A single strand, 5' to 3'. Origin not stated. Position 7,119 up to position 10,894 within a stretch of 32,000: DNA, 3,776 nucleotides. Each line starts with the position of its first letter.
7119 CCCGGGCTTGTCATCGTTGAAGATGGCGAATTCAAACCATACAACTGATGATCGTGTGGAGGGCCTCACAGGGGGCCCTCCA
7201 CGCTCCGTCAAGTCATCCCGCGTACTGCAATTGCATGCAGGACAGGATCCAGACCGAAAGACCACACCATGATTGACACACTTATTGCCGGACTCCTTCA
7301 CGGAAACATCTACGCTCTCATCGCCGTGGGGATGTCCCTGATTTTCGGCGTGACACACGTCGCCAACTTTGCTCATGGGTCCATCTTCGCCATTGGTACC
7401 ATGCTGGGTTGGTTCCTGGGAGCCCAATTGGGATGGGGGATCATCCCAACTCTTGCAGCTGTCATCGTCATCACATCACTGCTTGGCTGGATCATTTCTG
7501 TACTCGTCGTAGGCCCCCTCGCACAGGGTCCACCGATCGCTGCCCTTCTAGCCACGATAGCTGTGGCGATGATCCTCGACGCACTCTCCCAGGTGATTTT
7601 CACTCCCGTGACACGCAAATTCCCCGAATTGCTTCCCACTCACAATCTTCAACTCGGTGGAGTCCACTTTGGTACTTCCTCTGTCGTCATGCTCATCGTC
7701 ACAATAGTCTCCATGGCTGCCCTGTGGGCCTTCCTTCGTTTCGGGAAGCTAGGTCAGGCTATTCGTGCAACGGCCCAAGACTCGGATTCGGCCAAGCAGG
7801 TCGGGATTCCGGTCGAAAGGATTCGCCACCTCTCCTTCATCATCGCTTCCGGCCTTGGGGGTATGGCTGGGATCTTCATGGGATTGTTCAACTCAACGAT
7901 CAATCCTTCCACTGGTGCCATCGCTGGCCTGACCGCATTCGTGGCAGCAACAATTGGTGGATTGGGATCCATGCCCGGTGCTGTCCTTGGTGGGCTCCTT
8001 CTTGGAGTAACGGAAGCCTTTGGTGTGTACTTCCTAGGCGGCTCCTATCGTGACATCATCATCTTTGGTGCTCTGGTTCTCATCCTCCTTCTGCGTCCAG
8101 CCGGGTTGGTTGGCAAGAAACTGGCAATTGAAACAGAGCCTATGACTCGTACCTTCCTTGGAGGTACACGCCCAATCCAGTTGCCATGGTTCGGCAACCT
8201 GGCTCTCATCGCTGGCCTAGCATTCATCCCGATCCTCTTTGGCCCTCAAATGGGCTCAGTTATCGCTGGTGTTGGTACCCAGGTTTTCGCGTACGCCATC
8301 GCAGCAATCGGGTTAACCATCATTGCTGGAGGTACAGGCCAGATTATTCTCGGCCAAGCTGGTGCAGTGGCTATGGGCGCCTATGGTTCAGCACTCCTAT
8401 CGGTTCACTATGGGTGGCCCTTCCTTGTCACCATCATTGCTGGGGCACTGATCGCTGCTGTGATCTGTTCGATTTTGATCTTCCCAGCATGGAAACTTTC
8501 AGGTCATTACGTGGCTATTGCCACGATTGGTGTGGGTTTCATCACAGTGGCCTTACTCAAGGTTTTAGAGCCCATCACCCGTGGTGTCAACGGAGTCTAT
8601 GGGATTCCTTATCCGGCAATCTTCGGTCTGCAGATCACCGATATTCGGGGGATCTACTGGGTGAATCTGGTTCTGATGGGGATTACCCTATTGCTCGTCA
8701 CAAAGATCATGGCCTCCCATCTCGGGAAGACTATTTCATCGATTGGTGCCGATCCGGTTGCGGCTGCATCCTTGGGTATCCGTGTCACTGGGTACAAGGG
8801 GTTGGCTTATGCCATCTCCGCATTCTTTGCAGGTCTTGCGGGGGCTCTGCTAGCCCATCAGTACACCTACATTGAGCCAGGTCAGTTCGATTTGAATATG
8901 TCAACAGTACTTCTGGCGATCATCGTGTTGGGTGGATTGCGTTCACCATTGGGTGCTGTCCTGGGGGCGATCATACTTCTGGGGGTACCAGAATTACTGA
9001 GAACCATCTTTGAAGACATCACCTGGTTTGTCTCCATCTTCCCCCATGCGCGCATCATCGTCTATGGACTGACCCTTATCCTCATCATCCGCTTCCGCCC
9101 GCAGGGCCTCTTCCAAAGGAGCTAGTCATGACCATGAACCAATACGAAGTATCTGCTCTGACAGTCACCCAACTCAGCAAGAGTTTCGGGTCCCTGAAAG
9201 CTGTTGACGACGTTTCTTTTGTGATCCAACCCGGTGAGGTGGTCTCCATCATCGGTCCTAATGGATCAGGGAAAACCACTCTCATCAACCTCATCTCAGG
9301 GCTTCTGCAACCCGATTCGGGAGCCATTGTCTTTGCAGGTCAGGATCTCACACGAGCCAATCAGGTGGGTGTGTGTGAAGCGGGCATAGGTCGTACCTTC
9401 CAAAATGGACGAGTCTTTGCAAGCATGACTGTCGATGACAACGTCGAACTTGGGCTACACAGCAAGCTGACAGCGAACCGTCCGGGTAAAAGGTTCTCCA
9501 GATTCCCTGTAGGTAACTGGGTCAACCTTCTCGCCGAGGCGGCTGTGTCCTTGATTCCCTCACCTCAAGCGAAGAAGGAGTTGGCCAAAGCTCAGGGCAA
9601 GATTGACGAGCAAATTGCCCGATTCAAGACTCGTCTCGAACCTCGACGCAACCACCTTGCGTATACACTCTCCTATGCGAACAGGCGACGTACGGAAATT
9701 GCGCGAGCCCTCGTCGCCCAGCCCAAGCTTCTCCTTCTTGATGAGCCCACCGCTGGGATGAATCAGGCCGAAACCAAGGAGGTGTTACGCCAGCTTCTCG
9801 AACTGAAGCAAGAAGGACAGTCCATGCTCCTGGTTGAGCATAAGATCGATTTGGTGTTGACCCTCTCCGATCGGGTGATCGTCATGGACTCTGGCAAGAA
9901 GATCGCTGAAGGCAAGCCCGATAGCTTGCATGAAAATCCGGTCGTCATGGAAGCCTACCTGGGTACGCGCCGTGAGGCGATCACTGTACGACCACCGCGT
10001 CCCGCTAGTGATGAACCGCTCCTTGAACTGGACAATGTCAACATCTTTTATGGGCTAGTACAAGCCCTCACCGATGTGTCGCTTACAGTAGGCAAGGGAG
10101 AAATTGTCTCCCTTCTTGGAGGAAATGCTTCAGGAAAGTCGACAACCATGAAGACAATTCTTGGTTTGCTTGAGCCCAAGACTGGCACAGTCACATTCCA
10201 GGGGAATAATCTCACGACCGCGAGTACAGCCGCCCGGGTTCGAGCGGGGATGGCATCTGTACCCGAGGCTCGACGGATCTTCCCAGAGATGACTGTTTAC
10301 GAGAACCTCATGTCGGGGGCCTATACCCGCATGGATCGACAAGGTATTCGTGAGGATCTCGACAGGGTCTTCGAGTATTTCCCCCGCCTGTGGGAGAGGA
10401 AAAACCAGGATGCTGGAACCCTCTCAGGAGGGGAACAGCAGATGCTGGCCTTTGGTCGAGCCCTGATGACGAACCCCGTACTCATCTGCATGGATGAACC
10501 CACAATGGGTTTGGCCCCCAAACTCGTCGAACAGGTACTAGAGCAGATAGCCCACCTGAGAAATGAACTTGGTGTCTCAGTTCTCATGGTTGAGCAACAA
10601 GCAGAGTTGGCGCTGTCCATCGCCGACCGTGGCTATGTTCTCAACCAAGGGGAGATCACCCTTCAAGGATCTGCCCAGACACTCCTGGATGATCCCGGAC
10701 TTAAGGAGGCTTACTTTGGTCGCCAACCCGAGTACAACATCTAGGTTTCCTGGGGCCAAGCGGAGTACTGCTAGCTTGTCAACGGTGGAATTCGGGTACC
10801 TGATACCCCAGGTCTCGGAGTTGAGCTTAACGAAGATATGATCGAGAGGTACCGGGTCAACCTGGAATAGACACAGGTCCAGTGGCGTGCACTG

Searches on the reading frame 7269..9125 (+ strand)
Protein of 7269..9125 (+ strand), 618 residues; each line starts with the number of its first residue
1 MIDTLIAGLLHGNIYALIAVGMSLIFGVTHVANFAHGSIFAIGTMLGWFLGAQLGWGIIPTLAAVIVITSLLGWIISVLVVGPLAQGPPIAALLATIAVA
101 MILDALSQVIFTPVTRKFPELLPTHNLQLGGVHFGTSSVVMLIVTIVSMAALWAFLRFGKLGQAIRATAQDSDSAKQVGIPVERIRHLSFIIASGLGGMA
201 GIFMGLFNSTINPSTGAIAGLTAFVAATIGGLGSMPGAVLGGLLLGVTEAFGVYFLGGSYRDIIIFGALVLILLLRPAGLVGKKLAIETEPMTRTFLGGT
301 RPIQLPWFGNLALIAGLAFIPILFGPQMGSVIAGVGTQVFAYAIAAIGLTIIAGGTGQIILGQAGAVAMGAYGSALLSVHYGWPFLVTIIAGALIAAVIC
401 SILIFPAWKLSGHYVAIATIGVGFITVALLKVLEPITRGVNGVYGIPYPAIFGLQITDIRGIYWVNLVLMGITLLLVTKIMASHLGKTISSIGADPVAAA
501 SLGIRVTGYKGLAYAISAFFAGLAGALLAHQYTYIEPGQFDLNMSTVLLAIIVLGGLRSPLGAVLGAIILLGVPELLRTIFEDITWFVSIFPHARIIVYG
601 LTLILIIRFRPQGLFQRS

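Call 3: search_protein_families(library=pfam, proteins=[window:7269-9125:+], max_evalue=0.01)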
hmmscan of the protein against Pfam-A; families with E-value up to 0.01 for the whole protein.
window:7269-9125:+ (618 aa): 2 families
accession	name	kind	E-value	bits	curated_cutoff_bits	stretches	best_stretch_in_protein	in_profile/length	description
PF02653.21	BPD_transp_2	-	3.4e-73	246.5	26.8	2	6-273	3-269/269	Branched-chain amino acid transport system / permease component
PF01032.23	FecCD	-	0.00013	21.6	26.5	1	26-206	77-240/311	FecCD transport family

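Call 4: search_protein_families(library=ncbifam, proteins=[window:7269-9125:+], max_evalue=0.01)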
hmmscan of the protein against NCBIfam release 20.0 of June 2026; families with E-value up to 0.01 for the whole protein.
window:7269-9125:+ (618 aa): 11 families
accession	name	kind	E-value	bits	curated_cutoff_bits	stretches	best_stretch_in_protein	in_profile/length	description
NF008011.0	PRK10740.1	equivalog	8.4e-48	163.6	379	1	3-283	10-302/308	high-affinity branched-chain amino acid ABC transporter permease LivH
NF008450.0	PRK11301.1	subfamily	8.4e-46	157.2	366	3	462-615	264-406/418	high-affinity branched-chain amino acid ABC transporter permease LivM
TIGR03409.1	urea_trans_UrtB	equivalog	2.4e-45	155.4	250.3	2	3-284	2-289/291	urea ABC transporter permease subunit UrtB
TIGR03408.1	urea_trans_UrtC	equivalog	8.5e-28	98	296.2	2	385-615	92-311/313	urea ABC transporter permease subunit UrtC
TIGR03622.1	urea_t_UrtB_arc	equivalog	8.2e-26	90.9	374.25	2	16-282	15-278/284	urea ABC transporter, permease protein UrtB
TIGR03727.1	urea_t_UrtC_arc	equivalog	9.6e-13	47.8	575.55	1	313-614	35-337/369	urea ABC transporter, permease protein UrtC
NF007067.0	PRK09512.1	equivalog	2.7e-07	30.1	398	1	2-272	43-312/321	ribose ABC transporter permease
NF008630.0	PRK11618.1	equivalog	2.7e-06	26.9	363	1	6-273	36-305/331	galactofuranose ABC transporter, permease protein YjfF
NF011961.0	PRK15432.1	equivalog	6.1e-06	25.7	388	2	12-257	44-284/344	autoinducer 2 ABC transporter permease LsrC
NF040906.3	GguB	equivalog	5.7e-05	22.5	450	1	142-260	227-351/375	multiple monosaccharide ABC transporter permease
NF007014.0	PRK09478.1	equivalog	0.0015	17.9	386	1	61-271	108-322/336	galactose/methyl galactoside ABC transporter permease MglC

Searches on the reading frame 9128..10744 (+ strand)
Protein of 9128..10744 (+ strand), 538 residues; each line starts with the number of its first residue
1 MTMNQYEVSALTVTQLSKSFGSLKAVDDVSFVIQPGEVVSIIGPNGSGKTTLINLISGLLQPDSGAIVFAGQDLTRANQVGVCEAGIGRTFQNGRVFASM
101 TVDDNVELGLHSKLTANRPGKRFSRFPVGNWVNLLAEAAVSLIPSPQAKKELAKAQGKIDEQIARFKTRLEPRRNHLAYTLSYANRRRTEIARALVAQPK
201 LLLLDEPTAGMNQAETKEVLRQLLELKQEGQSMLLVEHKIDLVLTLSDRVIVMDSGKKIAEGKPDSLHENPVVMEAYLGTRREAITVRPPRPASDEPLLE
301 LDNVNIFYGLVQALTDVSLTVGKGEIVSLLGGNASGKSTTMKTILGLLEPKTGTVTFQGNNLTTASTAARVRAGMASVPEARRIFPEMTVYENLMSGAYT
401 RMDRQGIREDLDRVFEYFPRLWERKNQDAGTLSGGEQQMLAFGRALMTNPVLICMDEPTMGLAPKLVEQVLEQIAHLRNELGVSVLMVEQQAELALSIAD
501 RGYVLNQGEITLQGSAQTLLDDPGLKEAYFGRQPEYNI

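Call 3: search_protein_families(library=pfam, proteins=[window:9128-10744:+], max_evalue=0.01)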
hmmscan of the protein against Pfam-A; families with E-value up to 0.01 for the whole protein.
window:9128-10744:+ (538 aa): 23 families
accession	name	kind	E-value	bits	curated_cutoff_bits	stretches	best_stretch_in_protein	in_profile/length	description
PF00005.33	ABC_tran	-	1.8e-64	216.9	25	2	27-209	2-137/137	ABC transporter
PF13304.12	AAA_21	-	1.1e-13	52.3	27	1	39-65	2-26/304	AAA domain, putative AbiEii toxin, Type IV TA system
PF13555.12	AAA_29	-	9e-09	35.4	27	1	28-64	14-50/61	P-loop containing region of AAA domain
PF13476.12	AAA_23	-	3.2e-07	31.6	27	1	20-60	7-43/201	AAA domain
PF12399.14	BCA_ABC_TP_C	-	3.1e-06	27.1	25.5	1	257-281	1-25/27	Branched-chain amino acid ATP-binding cassette transporter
PF13191.12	AAA_16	-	3.3e-06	28.1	32.6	0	37-234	25-165/167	AAA ATPase domain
PF04310.18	MukB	-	5.8e-06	26.6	23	0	326-371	28-73/226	MukB N-terminal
PF13604.12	AAA_30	-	3.6e-05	24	27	0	36-81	18-63/191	AAA domain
PF13175.12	AAA_15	-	9.9e-05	22.6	32.1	1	33-72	21-63/374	AAA ATPase domain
PF13401.12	AAA_22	-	0.00016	22.4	27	0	38-62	7-31/130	AAA domain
PF02463.25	SMC_N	-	0.00016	21.6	40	0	37-57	25-45/220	RecF/RecN/SMC N terminal domain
PF13173.12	AAA_14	-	0.00029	21.3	27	0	37-67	3-33/129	AAA domain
PF25199.1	nSTAND_NTPase5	-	0.00031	21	34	0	35-54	40-59/145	Novel STAND NTPase 5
PF09818.15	ABC_ATPase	-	0.0004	19.9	23.2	0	191-254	168-247/283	P-loop domain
PF13245.12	AAA_19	-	0.00095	19.8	25.1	0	36-61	11-36/134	AAA domain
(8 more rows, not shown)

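Call 4: search_protein_families(library=ncbifam, proteins=[window:9128-10744:+], max_evalue=0.01)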
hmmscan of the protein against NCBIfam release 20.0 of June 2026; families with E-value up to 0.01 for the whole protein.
window:9128-10744:+ (538 aa): 194 families (the best 25 are shown)
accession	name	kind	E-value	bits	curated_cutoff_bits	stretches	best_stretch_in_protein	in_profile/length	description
NF008626.0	PRK11614.1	equivalog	7.7e-107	356.1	441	3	297-531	4-236/237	high-affinity branched-chain amino acid ABC transporter ATP-binding protein LivF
TIGR03410.1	urea_trans_UrtE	equivalog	4.1e-105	350.4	285.8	3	299-519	1-219/230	urea ABC transporter ATP-binding subunit UrtE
NF008449.1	PRK11300.1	equivalog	2.2e-98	328.6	362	3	296-532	3-254/255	high-affinity branched-chain amino acid ABC transporter ATP-binding protein LivG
TIGR03411.1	urea_trans_UrtD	equivalog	9.8e-95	316.8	304.1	3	298-532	2-242/242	urea ABC transporter ATP-binding protein UrtD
TIGR04406.1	LPS_export_lptB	equivalog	2.3e-94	315.2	240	3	299-533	2-236/239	LPS export ABC transporter ATP-binding protein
TIGR01188.1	drrA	subfamily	1.6e-77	260.8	312.45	3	308-520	3-212/302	daunorubicin resistance ABC transporter, ATP-binding protein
TIGR03265.1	PhnT2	equivalog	5.9e-77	259.3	457.7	3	297-523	3-226/353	putative 2-aminoethylphosphonate ABC transporter ATP-binding protein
TIGR00968.1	3a0106s01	subfamily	3e-72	243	342.75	3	300-524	2-223/237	sulfate ABC transporter ATP-binding protein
NF008144.0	PRK10895.1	equivalog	8.5e-72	241.5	381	3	308-532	13-237/241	LPS export ABC transporter ATP-binding protein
TIGR03864.1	PQQ_ABC_ATP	hypoth_equivalog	2.7e-71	239.8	302.25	3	299-524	2-224/236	ABC transporter, ATP-binding subunit, PQQ-dependent alcohol dehydrogenase system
NF006987.0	PRK09452.1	equivalog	5.2e-71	239.3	482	3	292-523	11-239/378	spermidine/putrescine ABC transporter ATP-binding protein PotA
TIGR02315.1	ABC_phnC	equivalog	6.9e-71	238.5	266.1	3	298-521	1-235/243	phosphonate ABC transporter ATP-binding protein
NF043075.1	MMSYN1_0197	equivalog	1.1e-70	238.3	550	3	298-523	2-224/341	spermidine/putrescine ABC transporter ATP-binding protein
NF011967.0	PRK15439.1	equivalog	8.3e-70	235.6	586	3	294-522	7-230/510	autoinducer 2 ABC transporter ATP-binding protein LsrA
TIGR04521.1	ECF_ATPase_2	equivalog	9.1e-70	234.9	330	3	311-523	18-236/279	energy-coupling factor transporter ATPase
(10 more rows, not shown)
